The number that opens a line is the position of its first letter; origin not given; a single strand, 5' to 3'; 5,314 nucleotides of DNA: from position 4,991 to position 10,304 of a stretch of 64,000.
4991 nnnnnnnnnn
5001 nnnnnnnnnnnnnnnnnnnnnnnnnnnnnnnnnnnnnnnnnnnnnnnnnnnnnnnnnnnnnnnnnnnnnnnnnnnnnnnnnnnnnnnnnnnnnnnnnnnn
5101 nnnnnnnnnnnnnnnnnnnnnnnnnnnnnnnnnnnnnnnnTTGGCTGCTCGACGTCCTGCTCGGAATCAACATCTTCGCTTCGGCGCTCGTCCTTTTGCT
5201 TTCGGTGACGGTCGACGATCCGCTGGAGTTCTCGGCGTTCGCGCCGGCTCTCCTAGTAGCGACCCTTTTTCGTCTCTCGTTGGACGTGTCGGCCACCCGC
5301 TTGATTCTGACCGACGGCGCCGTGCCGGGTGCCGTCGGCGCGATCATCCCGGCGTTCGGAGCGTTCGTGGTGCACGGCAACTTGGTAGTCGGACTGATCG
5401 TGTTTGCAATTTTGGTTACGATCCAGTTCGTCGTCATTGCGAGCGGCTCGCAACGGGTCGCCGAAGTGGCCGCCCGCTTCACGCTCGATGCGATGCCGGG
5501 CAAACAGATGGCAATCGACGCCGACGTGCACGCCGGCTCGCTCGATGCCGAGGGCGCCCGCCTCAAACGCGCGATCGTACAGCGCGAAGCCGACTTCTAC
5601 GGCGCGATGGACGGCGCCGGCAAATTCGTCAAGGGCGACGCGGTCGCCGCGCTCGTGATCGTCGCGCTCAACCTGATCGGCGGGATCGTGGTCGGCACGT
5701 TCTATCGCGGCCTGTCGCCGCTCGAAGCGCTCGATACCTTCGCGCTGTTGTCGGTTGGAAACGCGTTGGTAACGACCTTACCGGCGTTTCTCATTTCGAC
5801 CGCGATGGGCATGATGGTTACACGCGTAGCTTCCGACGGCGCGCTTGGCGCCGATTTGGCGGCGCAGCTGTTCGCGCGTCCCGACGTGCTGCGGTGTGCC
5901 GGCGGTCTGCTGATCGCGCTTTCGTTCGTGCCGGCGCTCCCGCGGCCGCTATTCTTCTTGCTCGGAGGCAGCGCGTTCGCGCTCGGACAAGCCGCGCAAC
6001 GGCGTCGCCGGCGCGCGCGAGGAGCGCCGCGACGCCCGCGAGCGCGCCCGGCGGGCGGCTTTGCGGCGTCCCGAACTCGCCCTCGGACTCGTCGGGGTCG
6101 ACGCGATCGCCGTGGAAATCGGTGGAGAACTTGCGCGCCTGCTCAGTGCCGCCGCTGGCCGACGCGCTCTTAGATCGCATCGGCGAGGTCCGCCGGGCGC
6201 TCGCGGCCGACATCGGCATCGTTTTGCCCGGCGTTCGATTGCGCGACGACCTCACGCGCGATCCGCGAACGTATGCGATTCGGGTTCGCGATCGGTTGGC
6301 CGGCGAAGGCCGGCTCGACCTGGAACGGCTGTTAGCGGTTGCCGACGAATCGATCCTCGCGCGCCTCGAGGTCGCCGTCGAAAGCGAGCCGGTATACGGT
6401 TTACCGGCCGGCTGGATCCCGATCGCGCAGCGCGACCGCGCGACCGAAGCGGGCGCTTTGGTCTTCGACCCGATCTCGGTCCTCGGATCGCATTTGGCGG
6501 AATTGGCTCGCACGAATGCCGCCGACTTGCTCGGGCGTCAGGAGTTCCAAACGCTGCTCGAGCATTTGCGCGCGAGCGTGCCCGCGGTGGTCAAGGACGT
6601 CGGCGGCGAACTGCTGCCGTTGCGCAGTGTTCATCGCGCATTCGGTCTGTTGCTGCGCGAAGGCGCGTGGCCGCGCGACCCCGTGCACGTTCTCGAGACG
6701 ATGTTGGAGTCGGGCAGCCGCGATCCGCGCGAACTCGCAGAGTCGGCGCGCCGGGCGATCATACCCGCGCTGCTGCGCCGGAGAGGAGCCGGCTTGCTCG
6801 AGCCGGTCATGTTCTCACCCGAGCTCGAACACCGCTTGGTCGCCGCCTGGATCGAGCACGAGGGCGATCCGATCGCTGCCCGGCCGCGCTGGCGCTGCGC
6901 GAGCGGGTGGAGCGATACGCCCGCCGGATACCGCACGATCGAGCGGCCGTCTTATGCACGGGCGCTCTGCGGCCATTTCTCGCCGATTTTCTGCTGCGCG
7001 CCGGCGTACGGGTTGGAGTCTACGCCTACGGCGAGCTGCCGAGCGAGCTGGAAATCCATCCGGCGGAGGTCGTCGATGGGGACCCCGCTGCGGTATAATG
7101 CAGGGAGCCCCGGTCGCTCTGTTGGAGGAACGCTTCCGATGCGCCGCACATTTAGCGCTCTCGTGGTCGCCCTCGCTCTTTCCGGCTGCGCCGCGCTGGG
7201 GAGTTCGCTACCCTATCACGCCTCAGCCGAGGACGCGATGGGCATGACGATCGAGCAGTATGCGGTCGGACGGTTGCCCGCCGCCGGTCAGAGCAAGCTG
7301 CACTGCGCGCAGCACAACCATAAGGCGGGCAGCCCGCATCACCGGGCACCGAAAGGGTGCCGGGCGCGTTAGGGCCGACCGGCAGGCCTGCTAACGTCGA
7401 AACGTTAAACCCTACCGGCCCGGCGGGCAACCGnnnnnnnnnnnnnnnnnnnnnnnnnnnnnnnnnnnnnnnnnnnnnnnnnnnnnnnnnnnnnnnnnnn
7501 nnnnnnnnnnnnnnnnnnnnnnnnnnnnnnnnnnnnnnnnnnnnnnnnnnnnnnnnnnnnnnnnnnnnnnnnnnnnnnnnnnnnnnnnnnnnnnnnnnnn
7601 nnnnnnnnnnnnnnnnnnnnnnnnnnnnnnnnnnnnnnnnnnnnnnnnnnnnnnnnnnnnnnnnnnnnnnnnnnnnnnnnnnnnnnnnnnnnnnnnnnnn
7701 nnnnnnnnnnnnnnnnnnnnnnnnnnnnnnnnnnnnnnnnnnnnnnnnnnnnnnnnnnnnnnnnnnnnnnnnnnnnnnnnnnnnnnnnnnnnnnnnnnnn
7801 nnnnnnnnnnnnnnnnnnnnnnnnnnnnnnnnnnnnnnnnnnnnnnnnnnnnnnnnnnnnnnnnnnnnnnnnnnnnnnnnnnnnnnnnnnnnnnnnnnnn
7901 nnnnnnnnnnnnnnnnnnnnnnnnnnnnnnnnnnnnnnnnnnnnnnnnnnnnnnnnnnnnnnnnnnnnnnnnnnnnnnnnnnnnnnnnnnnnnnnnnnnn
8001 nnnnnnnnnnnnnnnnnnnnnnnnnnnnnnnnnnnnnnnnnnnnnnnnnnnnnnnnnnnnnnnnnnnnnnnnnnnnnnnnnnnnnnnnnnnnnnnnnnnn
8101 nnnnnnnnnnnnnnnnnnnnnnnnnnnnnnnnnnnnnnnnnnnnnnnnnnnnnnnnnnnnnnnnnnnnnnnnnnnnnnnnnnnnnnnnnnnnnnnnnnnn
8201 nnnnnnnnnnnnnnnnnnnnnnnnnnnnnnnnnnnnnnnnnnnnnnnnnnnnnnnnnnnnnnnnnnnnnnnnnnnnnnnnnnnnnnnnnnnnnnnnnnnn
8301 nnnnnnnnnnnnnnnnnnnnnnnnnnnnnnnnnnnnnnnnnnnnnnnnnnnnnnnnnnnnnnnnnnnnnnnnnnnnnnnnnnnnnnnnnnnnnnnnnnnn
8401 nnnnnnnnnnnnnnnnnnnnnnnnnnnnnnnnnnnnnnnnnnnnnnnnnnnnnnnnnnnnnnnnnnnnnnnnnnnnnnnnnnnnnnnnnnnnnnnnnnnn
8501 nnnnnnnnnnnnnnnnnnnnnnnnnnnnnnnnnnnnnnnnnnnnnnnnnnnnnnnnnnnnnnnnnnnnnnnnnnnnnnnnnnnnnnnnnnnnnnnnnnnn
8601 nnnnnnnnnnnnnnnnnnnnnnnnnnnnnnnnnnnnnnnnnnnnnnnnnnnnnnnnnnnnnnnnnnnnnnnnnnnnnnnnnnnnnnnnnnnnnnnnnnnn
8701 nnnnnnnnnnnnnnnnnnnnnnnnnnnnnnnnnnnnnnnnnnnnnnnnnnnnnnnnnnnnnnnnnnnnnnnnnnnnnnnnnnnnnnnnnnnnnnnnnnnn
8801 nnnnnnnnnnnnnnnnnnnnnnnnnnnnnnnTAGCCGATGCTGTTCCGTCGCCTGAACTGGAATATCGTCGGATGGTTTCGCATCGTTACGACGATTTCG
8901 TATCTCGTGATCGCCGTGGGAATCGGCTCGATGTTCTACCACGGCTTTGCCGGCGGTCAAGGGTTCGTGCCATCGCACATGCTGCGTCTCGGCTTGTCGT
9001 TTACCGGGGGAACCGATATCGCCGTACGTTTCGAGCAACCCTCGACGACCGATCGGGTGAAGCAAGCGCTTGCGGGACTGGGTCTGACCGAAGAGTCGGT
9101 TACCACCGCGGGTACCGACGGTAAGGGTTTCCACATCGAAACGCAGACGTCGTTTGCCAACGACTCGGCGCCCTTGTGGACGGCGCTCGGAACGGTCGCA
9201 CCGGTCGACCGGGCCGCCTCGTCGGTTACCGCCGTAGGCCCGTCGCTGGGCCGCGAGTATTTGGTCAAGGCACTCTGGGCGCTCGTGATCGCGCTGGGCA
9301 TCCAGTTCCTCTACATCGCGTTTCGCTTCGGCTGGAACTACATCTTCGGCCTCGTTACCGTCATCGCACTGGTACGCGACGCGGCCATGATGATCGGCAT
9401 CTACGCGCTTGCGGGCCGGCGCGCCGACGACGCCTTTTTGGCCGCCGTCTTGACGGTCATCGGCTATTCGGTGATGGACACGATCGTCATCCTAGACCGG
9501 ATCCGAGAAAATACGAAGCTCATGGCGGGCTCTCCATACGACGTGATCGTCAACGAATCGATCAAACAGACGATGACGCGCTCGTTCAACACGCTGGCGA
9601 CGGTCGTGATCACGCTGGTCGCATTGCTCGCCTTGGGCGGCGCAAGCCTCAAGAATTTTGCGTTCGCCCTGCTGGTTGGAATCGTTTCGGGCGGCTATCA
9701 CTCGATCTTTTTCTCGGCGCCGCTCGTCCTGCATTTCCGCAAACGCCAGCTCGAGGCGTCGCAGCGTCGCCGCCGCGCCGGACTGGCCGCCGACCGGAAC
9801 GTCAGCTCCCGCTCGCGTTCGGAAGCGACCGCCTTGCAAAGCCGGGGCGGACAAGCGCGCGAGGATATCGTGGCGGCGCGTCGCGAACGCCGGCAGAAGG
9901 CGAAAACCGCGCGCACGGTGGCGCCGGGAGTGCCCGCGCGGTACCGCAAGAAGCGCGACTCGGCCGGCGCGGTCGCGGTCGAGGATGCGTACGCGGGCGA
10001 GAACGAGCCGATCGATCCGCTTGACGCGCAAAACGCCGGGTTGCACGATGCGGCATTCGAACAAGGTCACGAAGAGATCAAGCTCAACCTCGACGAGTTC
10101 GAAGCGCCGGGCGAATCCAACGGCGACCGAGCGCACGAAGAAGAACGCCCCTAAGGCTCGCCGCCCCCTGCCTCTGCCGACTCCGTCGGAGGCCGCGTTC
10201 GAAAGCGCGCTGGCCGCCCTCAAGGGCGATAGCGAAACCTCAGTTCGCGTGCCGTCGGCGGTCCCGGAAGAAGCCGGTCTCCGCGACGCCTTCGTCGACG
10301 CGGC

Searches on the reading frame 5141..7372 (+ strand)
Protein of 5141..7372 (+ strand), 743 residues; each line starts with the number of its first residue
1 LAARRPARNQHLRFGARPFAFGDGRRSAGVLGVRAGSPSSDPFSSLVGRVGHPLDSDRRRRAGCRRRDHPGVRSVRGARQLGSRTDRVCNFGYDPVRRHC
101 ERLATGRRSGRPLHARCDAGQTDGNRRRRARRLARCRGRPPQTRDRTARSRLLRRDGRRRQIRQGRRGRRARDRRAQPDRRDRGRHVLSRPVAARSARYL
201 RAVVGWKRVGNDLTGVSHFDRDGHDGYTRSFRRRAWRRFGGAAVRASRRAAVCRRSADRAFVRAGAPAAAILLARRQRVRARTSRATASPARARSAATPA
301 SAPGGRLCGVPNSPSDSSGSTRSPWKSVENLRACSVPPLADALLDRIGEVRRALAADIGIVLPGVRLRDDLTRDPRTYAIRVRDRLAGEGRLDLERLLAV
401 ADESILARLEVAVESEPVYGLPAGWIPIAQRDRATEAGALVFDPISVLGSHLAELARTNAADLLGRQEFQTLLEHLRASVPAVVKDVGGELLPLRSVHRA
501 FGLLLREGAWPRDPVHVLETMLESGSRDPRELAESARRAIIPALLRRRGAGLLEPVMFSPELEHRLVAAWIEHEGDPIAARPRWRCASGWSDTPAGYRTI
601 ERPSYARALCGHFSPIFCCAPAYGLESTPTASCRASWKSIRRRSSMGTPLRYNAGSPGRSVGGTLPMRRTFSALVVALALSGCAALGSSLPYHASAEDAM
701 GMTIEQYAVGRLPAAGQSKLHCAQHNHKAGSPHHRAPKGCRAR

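Call 79: search_protein_families(library=pfam, proteins=[window:5141-7372:+], max_evalue=0.0001)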
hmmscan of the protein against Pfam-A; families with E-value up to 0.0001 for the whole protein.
window:5141-7372:+ (743 aa): 1 family
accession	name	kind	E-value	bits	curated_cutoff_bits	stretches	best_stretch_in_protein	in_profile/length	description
PF00771.25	FHIPEP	-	8.4e-41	140.6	29.1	1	341-572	351-586/657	FHIPEP family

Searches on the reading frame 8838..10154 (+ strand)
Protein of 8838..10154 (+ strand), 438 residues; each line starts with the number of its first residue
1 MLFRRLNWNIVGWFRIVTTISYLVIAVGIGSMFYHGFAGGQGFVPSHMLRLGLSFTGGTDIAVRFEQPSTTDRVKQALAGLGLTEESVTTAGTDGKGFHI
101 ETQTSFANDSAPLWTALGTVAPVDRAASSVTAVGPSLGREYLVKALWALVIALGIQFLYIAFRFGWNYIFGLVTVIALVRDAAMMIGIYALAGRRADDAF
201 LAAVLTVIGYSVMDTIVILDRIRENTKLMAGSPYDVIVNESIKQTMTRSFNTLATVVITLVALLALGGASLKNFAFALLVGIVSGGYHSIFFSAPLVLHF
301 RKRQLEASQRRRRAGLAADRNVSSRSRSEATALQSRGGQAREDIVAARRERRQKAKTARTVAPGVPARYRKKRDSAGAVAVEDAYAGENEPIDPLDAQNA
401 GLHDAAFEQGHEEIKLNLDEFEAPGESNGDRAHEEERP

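Call 76: search_protein_families(library=pfam, proteins=[window:8838-10154:+], max_evalue=0.00001)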
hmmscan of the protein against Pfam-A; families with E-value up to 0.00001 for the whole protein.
window:8838-10154:+ (438 aa): 1 family
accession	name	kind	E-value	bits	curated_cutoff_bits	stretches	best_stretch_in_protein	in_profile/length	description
PF02355.23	SecD_SecF_C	-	3.8e-50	170.4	20.5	1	124-302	12-188/189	Protein export membrane protein SecD/SecF, C-terminal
